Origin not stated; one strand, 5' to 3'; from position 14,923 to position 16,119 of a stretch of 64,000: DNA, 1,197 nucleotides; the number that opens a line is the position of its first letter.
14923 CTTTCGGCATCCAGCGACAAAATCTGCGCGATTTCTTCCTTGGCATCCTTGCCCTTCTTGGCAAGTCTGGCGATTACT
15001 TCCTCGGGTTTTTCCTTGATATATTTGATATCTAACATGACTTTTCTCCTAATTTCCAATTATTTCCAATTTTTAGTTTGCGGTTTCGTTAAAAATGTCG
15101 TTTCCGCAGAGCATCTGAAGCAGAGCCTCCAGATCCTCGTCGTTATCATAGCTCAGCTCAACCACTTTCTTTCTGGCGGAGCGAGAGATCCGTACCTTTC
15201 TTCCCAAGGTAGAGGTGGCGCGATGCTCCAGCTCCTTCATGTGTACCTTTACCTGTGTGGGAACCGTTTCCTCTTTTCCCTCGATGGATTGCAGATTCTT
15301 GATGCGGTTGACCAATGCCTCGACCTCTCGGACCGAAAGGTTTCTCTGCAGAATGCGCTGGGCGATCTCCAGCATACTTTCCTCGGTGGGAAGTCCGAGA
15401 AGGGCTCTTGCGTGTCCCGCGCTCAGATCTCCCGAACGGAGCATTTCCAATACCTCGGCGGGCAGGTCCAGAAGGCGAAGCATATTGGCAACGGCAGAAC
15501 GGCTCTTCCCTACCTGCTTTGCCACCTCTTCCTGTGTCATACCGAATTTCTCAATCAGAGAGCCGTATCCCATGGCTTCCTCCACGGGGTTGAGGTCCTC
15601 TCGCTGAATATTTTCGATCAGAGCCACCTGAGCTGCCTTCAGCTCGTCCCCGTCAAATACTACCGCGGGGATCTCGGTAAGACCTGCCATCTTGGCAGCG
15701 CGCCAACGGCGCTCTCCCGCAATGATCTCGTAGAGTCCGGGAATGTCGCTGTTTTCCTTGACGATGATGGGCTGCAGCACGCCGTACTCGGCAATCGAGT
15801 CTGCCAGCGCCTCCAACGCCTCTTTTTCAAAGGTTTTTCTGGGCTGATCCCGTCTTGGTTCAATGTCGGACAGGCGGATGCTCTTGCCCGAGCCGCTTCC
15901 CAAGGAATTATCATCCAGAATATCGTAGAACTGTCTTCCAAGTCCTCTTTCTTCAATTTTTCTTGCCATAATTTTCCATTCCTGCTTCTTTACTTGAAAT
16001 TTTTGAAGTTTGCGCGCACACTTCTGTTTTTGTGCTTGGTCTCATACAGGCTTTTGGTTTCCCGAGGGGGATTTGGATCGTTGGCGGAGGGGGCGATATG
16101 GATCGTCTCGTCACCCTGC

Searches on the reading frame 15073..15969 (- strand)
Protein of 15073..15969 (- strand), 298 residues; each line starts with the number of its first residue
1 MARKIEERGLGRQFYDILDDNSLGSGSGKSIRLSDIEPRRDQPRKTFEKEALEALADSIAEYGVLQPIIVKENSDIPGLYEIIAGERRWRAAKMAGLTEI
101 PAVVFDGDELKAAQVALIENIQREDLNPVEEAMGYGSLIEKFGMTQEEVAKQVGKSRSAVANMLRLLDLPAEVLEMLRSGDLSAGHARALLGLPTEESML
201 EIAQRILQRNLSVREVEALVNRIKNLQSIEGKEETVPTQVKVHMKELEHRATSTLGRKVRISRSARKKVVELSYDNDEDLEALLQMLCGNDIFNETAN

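Call 3: search_protein_families(library=pfam, proteins=[window:15073-15969:-], max_evalue=1)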
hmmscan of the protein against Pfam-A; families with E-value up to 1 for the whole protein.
window:15073-15969:- (298 aa): 20 families
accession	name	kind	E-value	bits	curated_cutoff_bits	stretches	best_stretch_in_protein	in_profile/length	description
PF17762.8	HTH_ParB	-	9.9e-41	138.5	22.6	1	124-224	1-101/102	ParB HTH domain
PF02195.25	ParB_N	-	4.2e-31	107.3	26.3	1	30-122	5-95/95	ParB N-terminal domain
PF01381.28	HTH_3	-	9.4e-06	26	23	1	139-165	5-31/55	Helix-turn-helix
PF08535.16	KorB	-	0.00012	22.4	22.3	1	143-180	3-40/89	KorB domain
PF23433.1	DUF7119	-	0.0024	18.2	30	1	158-230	62-133/141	Family of unknown function (DUF7119)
PF08281.18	Sigma70_r4_2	-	0.0046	17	25.7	1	142-165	25-48/54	Sigma-70, region 4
PF03683.19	UPF0175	-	0.0048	17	27.9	1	173-217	25-70/75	Uncharacterised protein family (UPF0175)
PF20432.4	Xre-like-HTH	-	0.0056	17.4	25.8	1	138-164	18-43/63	Antitoxin Xre-like helix-turn-helix domain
PF13412.12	HTH_24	-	0.011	15.7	21.9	1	143-165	17-39/48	Winged helix-turn-helix DNA-binding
PF01978.25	TrmB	-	0.013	15.8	25.6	1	131-167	10-46/68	Sugar-specific transcriptional regulator TrmB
PF13560.12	HTH_31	-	0.016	16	27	1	143-165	14-36/64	Helix-turn-helix domain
PF12844.13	HTH_19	-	0.021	15.2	30.2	1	138-158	7-27/64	Helix-turn-helix domain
PF13384.12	HTH_23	-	0.031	14.6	24.6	1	140-165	15-39/50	Homeodomain-like domain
PF04545.22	Sigma70_r4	-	0.032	14.2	24.1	1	143-160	20-37/50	Sigma-70, region 4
PF23552.2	ParB_C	-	0.038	13.9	23.8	1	244-287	5-49/50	ParB dimerisation domain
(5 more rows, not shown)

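Call 13: search_protein_families(library=ncbifam, proteins=[window:15073-15969:-], max_evalue=1)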
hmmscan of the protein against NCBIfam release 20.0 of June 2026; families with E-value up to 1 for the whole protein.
window:15073-15969:- (298 aa): 14 families
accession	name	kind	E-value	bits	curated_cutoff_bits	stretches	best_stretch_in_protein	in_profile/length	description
TIGR04285.1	nucleoid_noc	exception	5.6e-73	245.4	315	1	30-281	4-248/255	nucleoid occlusion protein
TIGR00180.1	parB_part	domain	5.9e-59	198.9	58.45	1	30-206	7-185/186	ParB/RepB/Spo0J family partition protein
TIGR03734.1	PRTRC_parB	hypoth_equivalog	1.7e-33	116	278.6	1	42-224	7-190/555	PRTRC system ParB family protein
NF010406.0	PRK13832.1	subfamily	2.9e-16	59.1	640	1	40-184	16-160/578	plasmid partitioning protein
TIGR03454.1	partition_RepB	equivalog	1.7e-14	54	201.5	1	36-177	72-212/325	plasmid partitioning protein RepB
NF010440.0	PRK13866.1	equivalog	9.6e-08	31.5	522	1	51-144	89-180/336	plasmid partitioning protein RepB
NF053625.1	SerKinSerKArch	equivalog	0.00011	21.5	380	1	48-107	31-90/244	ADP-dependent L-serine kinase SerK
NF033545.0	transpos_IS630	equivalog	0.02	14.3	100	1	141-268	10-129/299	IS630 family transposase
NF046037.1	carphisopro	domain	0.021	15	38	1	138-175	4-40/54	carph-isopro domain-containing protein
TIGR01764.1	excise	domain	0.024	15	28.8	0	250-265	28-42/49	excisionase family DNA-binding protein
NF006171.0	PRK08311.1-2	equivalog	0.047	13.4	451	1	108-169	112-174/239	RNA polymerase sigma factor SigI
TIGR02937.1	sigma70-ECF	superfamily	0.073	12.7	42.9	1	142-164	132-154/165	sigma-70 family RNA polymerase sigma factor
TIGR04567.1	RNAP_delt_lowGC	equivalog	0.12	12.5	42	1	196-233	2-39/83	DNA-directed RNA polymerase subunit delta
NF003057.0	PRK03975.1-5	subfamily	0.13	12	168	1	141-245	18-126/134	putative transcriptional regulator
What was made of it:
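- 15073..15969 (-): spo0J/parB (298 aa) with the ParB_N domain (GERRWRA), HTH and C-terminal domain. Its own N-terminal peptide is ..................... (15907-15969). Calls 3 and 13.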

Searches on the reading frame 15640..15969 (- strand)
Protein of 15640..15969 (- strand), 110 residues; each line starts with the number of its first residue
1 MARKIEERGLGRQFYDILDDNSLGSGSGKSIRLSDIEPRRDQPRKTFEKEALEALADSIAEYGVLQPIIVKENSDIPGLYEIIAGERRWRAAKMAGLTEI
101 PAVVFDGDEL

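Call 37: find_related_loci(query=A3, collection=metagenome_contigs, flank=2500)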
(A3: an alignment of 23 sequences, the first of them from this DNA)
Query A3 (110 aa) in metagenome_contigs; peptide patterns used: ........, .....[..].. (x = any residue, [..] = any of these).
600 stretches matched a pattern (row limit reached: there are more); 592 encode a relative of the query (tblastn E <= 1e-3); the best 80 are kept; 80 distinct loci.
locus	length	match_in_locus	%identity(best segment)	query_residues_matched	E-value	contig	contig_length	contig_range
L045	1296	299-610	66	9-110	7e-46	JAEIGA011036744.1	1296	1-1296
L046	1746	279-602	64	1-110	6e-40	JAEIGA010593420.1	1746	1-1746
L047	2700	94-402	48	5-109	1e-31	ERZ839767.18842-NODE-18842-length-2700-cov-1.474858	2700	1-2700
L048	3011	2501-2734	62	29-109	4e-30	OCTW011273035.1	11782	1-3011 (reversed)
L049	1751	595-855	63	20-104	1e-29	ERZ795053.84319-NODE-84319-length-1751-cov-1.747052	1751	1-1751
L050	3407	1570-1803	59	29-109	2e-29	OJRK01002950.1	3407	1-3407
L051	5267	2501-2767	54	19-107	6e-29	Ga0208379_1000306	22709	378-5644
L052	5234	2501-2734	59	29-109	4e-29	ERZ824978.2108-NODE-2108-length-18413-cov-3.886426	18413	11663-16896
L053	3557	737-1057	48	8-104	5e-28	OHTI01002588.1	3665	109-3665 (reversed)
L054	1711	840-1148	45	9-104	9e-28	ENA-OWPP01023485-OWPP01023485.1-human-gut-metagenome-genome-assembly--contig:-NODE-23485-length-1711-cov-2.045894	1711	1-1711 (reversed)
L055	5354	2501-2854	40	1-106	1e-27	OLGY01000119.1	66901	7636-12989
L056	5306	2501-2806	48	8-109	1e-27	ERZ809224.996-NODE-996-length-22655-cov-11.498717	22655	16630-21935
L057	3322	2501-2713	59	31-104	3e-27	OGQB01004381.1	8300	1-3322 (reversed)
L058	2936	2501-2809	45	9-104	3e-27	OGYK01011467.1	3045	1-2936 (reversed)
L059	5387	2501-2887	42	2-109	3e-27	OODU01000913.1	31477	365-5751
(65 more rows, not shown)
